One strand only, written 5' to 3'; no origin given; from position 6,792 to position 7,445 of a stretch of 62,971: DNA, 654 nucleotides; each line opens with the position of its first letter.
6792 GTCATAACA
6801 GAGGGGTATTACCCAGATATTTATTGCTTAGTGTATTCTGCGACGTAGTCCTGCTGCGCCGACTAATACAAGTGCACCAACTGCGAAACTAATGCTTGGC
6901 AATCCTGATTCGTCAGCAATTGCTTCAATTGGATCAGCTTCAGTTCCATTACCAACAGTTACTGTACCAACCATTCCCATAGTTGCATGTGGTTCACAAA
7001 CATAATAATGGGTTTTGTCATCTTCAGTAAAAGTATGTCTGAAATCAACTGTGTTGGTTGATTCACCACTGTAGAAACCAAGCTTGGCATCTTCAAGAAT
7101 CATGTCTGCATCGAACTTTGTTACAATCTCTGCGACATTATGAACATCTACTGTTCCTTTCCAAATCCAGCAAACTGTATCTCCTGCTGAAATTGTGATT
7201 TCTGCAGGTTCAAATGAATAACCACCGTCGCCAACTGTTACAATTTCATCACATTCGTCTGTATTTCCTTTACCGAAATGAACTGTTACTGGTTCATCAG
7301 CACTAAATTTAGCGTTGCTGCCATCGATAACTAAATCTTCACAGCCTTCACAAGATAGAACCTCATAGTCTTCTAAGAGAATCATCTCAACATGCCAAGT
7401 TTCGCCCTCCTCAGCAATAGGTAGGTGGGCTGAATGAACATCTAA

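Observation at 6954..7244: Plastocyanin-like blue-copper domain tethered at the end of a 1282-aa surface protein, next to a cytochrome-c-less oxidase cluster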

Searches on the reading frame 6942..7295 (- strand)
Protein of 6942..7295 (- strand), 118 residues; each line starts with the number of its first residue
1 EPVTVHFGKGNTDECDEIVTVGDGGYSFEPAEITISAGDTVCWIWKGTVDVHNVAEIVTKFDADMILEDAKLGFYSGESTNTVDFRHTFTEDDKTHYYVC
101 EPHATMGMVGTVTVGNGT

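Call 27: find_related_loci(query=A1, collection=genome_contigs, flank=10000)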
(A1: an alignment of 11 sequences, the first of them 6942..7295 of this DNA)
Query A1 (118 aa) in genome_contigs; peptide patterns used: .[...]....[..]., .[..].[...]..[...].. (x = any residue, [..] = any of these).
187 stretches matched a pattern; 153 encode a relative of the query (tblastn E <= 1e-3); the best 80 are kept; 76 distinct loci.
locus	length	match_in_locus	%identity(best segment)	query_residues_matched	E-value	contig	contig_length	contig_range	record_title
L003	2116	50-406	84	1-118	4e-66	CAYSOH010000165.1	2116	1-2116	MAG TPA_asm: uncultured archaeon isolate SRP092796_co3_443 genome assembly, contig: NODE_175022_length_2116_cov_12.43134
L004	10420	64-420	83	1-118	5e-64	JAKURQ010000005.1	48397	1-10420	MAG: Candidatus Poseidoniia archaeon isolate ALOHA_A2.5_59 A2.5-MGIII-7_5, whole genome shotgun sequence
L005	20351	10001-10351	80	1-117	2e-60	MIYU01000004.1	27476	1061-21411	MAG: Marine Group III euryarchaeote CG-Bathy1 CG-Bathy1-C12, whole genome shotgun sequence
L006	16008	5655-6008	82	1-118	1e-57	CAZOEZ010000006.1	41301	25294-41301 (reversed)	MAG TPA_asm: uncultured archaeon isolate SRP260945_co1_51 genome assembly, contig: NODE_1245_length_41301_cov_28.587063,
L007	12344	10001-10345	69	1-118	3e-50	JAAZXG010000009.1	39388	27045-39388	MAG: Methanobacteriota archaeon isolate bin11p NODE_9_length_39388_cov_18.530064, whole genome shotgun sequence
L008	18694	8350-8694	65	1-118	9e-48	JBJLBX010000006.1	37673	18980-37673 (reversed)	MAG: Candidatus Poseidoniales archaeon isolate LRMED-002 MGIII-CG-Epi1-LRMED-002-C1455, whole genome shotgun sequence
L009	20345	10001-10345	68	1-118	7e-47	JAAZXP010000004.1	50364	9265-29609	MAG: Methanobacteriota archaeon isolate bin133s NODE_4_length_50364_cov_6.997138, whole genome shotgun sequence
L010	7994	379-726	59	1-118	4e-45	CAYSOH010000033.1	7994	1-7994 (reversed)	MAG TPA_asm: uncultured archaeon isolate SRP092796_co3_443 genome assembly, contig: NODE_21483_length_7994_cov_19.002519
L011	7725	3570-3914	58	1-118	5e-40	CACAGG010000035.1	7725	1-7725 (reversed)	uncultured marine group III euryarchaeote isolate AG-343-J07 genome assembly, contig: AG-343-J07_NODE_36, whole genome s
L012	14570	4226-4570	57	1-118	8e-40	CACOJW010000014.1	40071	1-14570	MAG: uncultured marine group III euryarchaeote isolate AH-321-L02 genome assembly, contig: AH-321-L02_NODE_14, whole gen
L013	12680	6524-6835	61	15-118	6e-40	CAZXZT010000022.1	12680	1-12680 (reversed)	MAG TPA_asm: uncultured archaeon isolate SRP077602_co9_143 genome assembly, contig: NODE_6659_length_12680_cov_5.170376,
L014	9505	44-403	56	1-118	1e-39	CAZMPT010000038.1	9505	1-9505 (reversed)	MAG TPA_asm: uncultured archaeon isolate SRP200020_co5_174 genome assembly, contig: NODE_11288_length_9505_cov_12.924444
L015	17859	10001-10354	52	2-118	6e-38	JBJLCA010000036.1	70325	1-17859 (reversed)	MAG: Candidatus Poseidoniales archaeon isolate LRMED-006 MGIII-CG-Epi1-LRMED-006-C691, whole genome shotgun sequence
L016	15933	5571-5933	51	2-118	6e-38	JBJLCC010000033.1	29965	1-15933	MAG: Candidatus Poseidoniales archaeon isolate LRMED-008 MGIII-CG-Epi1-LRMED-008-C3, whole genome shotgun sequence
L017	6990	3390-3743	52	1-118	2e-36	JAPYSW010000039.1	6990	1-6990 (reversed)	MAG: Candidatus Poseidoniia archaeon isolate PW5.metabat2.146 PW5_11221_length_6990_cov_30.051045, whole genome shotgun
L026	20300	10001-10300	50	13-117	5e-29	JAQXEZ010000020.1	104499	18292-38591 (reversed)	MAG: Candidatus Thalassarchaeaceae archaeon isolate cluster2-bin.139 k141_883002, whole genome shotgun sequence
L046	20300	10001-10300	47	13-117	4e-26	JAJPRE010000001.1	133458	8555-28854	MAG: Candidatus Thalassarchaeaceae archaeon isolate MAG_46 20082D-01-04-S10-L004-001_10, whole genome shotgun sequence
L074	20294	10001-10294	49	15-117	8e-25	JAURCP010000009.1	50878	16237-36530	MAG: Thermoplasmatota archaeon isolate SFB_27D_50_5 NODE_9_length_50878_cov_9.758213, whole genome shotgun sequence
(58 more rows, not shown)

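Call 39: search_solved_structures(query=window:6942-7295:-, max_evalue=0.01, show_alignments=3)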
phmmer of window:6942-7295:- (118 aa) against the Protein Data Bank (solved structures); distinct sequences matched with E-value up to 0.01: 51.
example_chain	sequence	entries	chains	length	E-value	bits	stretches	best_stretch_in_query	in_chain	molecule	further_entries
1j5c_A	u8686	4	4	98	4.9e-11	46.1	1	23-114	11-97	PLASTOCYANIN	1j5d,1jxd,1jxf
1m9w_A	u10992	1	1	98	5.2e-11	46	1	23-114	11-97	plastocyanin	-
1pcs_A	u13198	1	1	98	9e-10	42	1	23-114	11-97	PLASTOCYANIN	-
1bxu_A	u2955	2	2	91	9.3e-09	38.7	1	23-114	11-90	PLASTOCYANIN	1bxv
3cvb_A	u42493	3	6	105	1.4e-08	38.1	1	23-114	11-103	Plastocyanin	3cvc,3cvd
3bqv_A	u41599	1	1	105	1.9e-08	37.8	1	23-114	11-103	Plastocyanin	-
4r0o_A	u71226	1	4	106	3.3e-08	37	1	23-114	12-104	Plastocyanin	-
1baw_A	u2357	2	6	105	4e-08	36.7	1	23-114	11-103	PLASTOCYANIN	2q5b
2w88_A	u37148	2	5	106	4e-08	36.7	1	23-114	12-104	PLASTOCYANIN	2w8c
5z0x_A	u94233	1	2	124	9e-07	32.3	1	22-116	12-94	Pseudoazurin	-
1fa4_A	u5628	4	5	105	9.1e-07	32.3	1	24-115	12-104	PLASTOCYANIN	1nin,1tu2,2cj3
2gim_A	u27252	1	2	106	9.2e-07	32.3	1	24-115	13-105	Plastocyanin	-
5xmo_A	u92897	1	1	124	1.7e-06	31.4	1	22-116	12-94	Pseudoazurin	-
6yez_P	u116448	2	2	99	2.2e-06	31.1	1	19-114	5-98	Plastocyanin, chloroplastic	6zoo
2jkw_A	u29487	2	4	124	3.3e-06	30.5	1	22-116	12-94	PSEUDOAZURIN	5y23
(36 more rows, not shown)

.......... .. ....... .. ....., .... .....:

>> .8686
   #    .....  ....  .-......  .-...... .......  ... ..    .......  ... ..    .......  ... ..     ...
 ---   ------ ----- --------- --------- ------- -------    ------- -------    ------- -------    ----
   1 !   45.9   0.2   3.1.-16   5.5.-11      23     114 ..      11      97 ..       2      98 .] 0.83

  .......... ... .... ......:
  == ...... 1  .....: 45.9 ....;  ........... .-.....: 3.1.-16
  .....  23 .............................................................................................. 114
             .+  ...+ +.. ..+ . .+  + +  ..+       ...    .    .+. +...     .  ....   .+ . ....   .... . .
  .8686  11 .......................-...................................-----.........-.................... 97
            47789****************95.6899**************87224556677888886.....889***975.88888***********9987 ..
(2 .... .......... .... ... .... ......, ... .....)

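Call 64: search_protein_representatives(protein=window:6942-7295:-)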
Query: 118 residues. Proteins with E-value up to 0.001 (for the whole library): 1469; up to 1e-10: 145; up to 1e-30: 17. The best 150 are listed.
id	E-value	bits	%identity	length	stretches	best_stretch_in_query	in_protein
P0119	1.2e-60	219.3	35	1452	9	20-116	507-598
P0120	3.0e-56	205.1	79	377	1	1-117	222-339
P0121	1.4e-55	203.0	79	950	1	1-118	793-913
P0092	8.2e-55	200.4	79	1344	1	2-118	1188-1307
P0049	5.5e-50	184.9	71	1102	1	1-118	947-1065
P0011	3.3e-42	159.7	63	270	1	1-117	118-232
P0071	1.3e-39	151.3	61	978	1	1-117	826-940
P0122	8.7e-36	139.0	41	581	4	18-117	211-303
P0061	1.6e-35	138.1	62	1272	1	1-117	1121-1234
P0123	1.1e-34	135.5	34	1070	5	13-116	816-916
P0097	2.5e-34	134.3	59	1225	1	12-118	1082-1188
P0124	5.2e-33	130.0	54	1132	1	14-118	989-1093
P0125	8.2e-33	129.4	60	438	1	1-117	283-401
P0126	3.9e-31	124.0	37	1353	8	10-116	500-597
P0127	6.0e-31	123.4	52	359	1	12-118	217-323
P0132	9.4e-25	103.4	52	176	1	10-118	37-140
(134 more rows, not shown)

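Call 66: find_encoding_contigs(protein=P0132, flank=10000, max_places=4)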
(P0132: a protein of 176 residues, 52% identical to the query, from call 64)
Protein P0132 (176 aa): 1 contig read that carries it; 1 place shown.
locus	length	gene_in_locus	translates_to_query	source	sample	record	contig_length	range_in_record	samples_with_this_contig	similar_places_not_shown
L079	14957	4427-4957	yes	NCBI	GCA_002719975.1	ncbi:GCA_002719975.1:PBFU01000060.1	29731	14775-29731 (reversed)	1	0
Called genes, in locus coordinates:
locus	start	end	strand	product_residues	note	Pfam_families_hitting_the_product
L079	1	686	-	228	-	?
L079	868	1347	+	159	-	PF04304:DUF454, PF04306:DUF456 (weak)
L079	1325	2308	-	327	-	PF00762:Ferrochelatase, PF01903:CbiX (faint)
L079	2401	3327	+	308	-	-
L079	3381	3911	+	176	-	-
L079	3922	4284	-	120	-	PF09996:DUF2237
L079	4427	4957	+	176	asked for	PF00127:Copper-bind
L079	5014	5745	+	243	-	PF00106:adh_short, PF05368:NmrA (faint), PF08659:KR, PF23441:SDR (faint), PF13460:NAD_binding_10, PF13561:adh_short_C2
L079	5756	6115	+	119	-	PF00355:Rieske, PF13806:Rieske_2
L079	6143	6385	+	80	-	-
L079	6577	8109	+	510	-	-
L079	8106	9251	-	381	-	PF00781:DAGK_cat, PF19279:YegS_C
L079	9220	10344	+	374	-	PF00383:dCMP_cyt_deam_1, PF14437:MafB19-deam (weak), PF01872:RibD_C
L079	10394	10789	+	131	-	-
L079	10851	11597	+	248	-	PF02190:LON_substr_bdg (weak)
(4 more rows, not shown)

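Call 68: find_homologous_proteins(query=A4, max_evalue=0.00001)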
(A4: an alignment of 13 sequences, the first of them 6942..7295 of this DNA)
Query A4 (13 sequences) (118 aa, profile of the alignment): 2332 proteins with E <= 0.00001 among 6287 candidates; the best 120 are listed.
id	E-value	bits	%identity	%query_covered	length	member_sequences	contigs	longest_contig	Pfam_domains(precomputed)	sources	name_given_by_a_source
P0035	3.5e-67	243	50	91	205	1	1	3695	PF00127.27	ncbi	-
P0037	4.1e-57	211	47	87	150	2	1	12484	PF00127.27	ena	-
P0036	2.5e-53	198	50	89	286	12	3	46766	PF02469.28,PF00127.27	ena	-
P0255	2.7e-53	198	49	87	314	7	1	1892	PF02469.28,PF00127.27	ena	-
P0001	7.9e-46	174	84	100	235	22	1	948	PF00127.27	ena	-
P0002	9.7e-46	174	83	100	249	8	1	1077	PF00127.27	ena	-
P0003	5.8e-45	171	85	100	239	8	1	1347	PF00127.27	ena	-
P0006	3.7e-44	168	75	100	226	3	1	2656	PF00127.27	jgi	jgi:plastocyanin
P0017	1.4e-43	167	61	88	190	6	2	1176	PF00127.27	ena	-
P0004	4.7e-43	165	79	100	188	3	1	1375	PF00127.27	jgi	jgi:plastocyanin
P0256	4.9e-43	165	73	100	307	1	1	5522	PF00127.27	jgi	jgi:plastocyanin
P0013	6.4e-43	164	68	97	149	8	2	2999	PF00127.27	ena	-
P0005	1.2e-42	163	76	100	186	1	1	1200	PF00127.27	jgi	-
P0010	1.5e-42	163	68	100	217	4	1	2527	PF00127.27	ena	-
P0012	1.6e-42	163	66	100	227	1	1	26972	PF00127.27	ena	-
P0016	4.0e-42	162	60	98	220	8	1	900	PF00127.27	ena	-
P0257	9.9e-42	160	34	90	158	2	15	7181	PF00127.27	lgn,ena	-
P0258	1.2e-41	160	72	100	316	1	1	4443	PF00127.27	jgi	jgi:plastocyanin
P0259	1.5e-41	160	34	90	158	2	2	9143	PF00127.27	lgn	-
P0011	1.7e-41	160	61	100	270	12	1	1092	PF00127.27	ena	-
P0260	1.8e-41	160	35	90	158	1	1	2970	PF00127.27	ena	-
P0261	1.8e-41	160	34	82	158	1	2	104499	PF00127.27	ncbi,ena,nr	ncbi:MAG: plastocyanin/azurin family copper-binding protein [Candidatus Thalassarchaeaceae archaeon]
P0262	3.6e-41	159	35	90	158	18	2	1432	PF00127.27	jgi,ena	jgi:plastocyanin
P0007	4.0e-41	159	70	100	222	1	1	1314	PF00127.27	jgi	jgi:plastocyanin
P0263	4.5e-41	158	77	100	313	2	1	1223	PF00127.27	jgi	-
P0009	1.1e-40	157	70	100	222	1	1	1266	PF00127.27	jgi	jgi:MYXO-CTERM domain-containing protein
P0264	2.3e-40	156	34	90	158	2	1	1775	PF00127.27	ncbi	-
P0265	5.1e-40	155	33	90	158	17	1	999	PF00127.27,PF13473.13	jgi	-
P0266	7.0e-40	154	34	90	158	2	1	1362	PF00127.27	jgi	-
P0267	1.5e-39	153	33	90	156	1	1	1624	PF00127.27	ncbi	-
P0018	4.5e-39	152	57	98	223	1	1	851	PF00127.27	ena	-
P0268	5.2e-39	152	35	86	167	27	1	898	PF00127.27,PF13473.13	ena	-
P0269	7.9e-39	151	33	90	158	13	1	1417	PF00127.27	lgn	-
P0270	1.2e-38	150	35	82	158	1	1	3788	PF00127.27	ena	-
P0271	1.5e-38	150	35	82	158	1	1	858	PF00127.27,PF13473.13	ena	-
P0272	1.7e-38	150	35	82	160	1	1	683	PF00127.27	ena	-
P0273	1.8e-38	150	37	82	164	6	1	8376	PF00127.27,PF13473.13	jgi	-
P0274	2.8e-38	149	35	82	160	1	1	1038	PF00127.27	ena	-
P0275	3.2e-38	149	35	82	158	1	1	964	PF00127.27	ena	-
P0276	3.5e-38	149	33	90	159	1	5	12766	PF00127.27,PF13473.13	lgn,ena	-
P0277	3.6e-38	149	37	82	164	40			PF00127.27,PF13473.13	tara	tara:strand:+ start:97 stop:591 length:495 start_codon:yes stop_codon:yes gene_type:complete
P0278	3.6e-38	149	35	82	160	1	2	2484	PF00127.27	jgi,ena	jgi:plastocyanin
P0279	4.0e-38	149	33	90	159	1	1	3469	PF00127.27,PF13473.13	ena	-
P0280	4.3e-38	149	33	90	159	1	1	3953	PF00127.27,PF13473.13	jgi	-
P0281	4.6e-38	149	33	90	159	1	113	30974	PF00127.27,PF13473.13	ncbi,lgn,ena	ncbi:MAG: plastocyanin/azurin family copper-binding protein [Candidatus Thalassarchaeaceae archaeon]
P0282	4.8e-38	149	33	90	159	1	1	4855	PF00127.27,PF13473.13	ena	-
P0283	5.0e-38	148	40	82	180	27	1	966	PF00127.27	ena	-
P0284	5.6e-38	148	33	90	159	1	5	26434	PF00127.27,PF13473.13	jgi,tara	tara:strand:+ start:4963 stop:5442 length:480 start_codon:yes stop_codon:yes gene_type:complete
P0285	6.1e-38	148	35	82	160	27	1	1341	PF00127.27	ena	-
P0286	6.1e-38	148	35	82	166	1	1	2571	PF00127.27,PF13473.13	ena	-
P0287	6.2e-38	148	32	90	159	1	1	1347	PF00127.27,PF13473.13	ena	-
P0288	6.3e-38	148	33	90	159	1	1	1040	PF00127.27,PF13473.13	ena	-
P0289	6.4e-38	148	33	90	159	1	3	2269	PF00127.27,PF13473.13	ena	-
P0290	6.7e-38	148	32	90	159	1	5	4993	PF00127.27,PF13473.13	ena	-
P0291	6.9e-38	148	34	82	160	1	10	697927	PF00127.27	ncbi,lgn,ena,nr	ncbi:MAG: hypothetical protein CND29_02345 [Marine Group II euryarchaeote MED-G36]|nr:MAG: hypotheti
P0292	7.3e-38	148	34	86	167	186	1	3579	PF00127.27,PF13473.13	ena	-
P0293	7.5e-38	148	33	90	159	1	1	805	PF00127.27,PF13473.13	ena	-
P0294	7.9e-38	148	33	90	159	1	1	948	PF00127.27,PF13473.13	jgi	-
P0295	8.0e-38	148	35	82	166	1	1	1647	PF00127.27,PF13473.13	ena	-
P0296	9.4e-38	148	34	74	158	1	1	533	PF00127.27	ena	-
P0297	9.4e-38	148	32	90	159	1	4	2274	PF00127.27,PF13473.13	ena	-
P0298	9.5e-38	148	35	86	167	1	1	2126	PF00127.27,PF13473.13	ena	-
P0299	1.2e-37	147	35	86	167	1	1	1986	PF00127.27,PF13473.13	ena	-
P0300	1.3e-37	147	34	86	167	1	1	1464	PF00127.27,PF13473.13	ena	-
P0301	1.5e-37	147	34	82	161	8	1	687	PF00127.27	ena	-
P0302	1.5e-37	147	32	90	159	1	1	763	PF00127.27,PF13473.13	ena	-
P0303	1.5e-37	147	34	74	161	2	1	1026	PF00127.27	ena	-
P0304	1.6e-37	147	35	82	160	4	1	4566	PF00127.27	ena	-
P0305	1.6e-37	147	35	82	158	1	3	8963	PF00127.27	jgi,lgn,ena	-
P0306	1.7e-37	147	31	90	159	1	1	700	PF00127.27,PF13473.13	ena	-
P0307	2.0e-37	147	34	86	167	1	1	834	PF00127.27,PF13473.13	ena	-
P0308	2.2e-37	146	34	82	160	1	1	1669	PF00127.27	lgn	-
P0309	2.2e-37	146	34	82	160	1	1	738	PF00127.27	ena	-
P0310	2.2e-37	146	34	86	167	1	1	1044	PF00127.27,PF13473.13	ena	-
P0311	2.3e-37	146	34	74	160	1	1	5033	PF00127.27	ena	-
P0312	2.3e-37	146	34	74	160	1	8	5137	PF00127.27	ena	-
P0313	2.4e-37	146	34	86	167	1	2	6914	PF00127.27,PF13473.13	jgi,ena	-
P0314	2.6e-37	146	34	82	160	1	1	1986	PF00127.27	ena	-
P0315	2.6e-37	146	34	86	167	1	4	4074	PF00127.27,PF13473.13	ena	-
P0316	2.7e-37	146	35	82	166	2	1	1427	PF00127.27,PF13473.13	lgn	-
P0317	3.0e-37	146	32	90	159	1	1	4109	PF00127.27,PF13473.13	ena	-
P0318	3.1e-37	146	34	82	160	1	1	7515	PF00127.27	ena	-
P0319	3.2e-37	146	34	86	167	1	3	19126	PF00127.27,PF13473.13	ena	-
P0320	3.3e-37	146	34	86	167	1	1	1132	PF00127.27,PF13473.13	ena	-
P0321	3.3e-37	146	34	82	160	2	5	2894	PF00127.27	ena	-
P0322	3.3e-37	146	34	86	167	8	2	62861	PF00127.27,PF13473.13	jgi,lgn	jgi:plastocyanin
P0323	3.4e-37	146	34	82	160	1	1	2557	PF00127.27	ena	-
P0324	3.4e-37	146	34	82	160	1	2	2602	PF00127.27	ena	-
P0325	3.5e-37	146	34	86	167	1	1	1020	PF00127.27,PF13473.13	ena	-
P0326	3.5e-37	146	34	74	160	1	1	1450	PF00127.27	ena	-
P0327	3.7e-37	146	34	74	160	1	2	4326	PF00127.27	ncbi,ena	-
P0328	3.7e-37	146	34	74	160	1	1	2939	PF00127.27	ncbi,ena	-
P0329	3.7e-37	146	35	82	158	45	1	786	PF00127.27,PF13473.13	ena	-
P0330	3.8e-37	146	33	91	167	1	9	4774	PF00127.27,PF13473.13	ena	-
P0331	3.8e-37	146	33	91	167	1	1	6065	PF00127.27,PF13473.13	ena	-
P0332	3.8e-37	146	35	82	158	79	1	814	PF00127.27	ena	-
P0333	3.8e-37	146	34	86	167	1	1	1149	PF00127.27,PF13473.13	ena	-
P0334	4.0e-37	145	34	86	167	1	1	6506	PF00127.27,PF13473.13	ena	-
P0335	4.0e-37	145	34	82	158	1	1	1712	PF00127.27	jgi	-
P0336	4.2e-37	145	33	92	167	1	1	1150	PF00127.27,PF13473.13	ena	-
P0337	4.3e-37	145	34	74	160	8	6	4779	PF00127.27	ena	-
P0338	4.6e-37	145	35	82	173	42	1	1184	PF00127.27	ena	-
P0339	4.7e-37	145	34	86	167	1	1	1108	PF00127.27,PF13473.13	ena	-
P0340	4.9e-37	145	34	86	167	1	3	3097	PF00127.27,PF13473.13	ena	-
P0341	5.0e-37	145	34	91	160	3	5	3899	PF00127.27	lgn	-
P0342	5.6e-37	145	35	82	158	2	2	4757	PF00127.27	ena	-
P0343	5.6e-37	145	34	86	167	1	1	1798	PF00127.27,PF13473.13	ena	-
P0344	5.8e-37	145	37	82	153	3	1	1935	PF00127.27,PF13473.13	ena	-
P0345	5.9e-37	145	34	82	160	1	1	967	PF00127.27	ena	-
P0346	5.9e-37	145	33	91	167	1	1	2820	PF00127.27,PF13473.13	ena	-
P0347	6.3e-37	145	30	91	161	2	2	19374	PF00127.27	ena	-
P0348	6.5e-37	145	38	82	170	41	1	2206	PF00127.27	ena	-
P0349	6.8e-37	145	34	86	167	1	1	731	PF00127.27,PF13473.13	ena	-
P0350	6.9e-37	145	34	74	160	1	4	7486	PF00127.27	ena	-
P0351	6.9e-37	145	34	74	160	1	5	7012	PF00127.27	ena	-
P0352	7.0e-37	145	34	86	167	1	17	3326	PF00127.27,PF13473.13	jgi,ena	-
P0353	7.0e-37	145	34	86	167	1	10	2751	PF00127.27,PF13473.13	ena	-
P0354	7.4e-37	145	34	74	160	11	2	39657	PF00127.27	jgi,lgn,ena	-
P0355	7.5e-37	145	34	86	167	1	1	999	PF00127.27,PF13473.13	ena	-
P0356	7.6e-37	145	30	91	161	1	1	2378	PF00127.27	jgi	jgi:plastocyanin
